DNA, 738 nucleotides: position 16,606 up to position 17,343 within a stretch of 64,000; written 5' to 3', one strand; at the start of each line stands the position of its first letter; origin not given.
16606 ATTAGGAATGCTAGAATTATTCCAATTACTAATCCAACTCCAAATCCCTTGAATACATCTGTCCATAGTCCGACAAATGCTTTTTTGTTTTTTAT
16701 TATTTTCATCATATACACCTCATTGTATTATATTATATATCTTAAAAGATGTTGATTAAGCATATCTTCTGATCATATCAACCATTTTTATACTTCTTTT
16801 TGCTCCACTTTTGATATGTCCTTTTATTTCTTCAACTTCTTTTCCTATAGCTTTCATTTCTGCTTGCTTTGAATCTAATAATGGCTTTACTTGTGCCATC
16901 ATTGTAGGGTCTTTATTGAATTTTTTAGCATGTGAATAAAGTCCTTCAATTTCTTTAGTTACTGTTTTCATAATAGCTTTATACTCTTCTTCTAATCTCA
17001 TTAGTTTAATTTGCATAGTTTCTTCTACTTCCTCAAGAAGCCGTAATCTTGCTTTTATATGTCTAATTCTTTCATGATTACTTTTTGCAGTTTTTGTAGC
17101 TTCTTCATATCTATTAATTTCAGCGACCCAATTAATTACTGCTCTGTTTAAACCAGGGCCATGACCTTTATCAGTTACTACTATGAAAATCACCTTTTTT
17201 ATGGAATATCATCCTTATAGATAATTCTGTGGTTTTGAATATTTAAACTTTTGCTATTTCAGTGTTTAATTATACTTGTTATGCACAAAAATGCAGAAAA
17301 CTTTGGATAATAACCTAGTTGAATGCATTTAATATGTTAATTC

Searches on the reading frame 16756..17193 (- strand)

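Call 90: search_protein_families(library=pfam, proteins=[window:16756-17193:-], max_evalue=0.01)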
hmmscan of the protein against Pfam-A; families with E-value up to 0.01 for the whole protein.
window:16756-17193:- (145 aa): 2 families
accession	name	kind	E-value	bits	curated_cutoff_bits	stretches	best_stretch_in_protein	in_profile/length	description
PF04108.17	ATG17_like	-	0.00066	19.7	43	1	28-143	141-257/355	Autophagy protein ATG17-like domain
PF02646.22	RmuC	-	0.0073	15.9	26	1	18-93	210-282/291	RmuC family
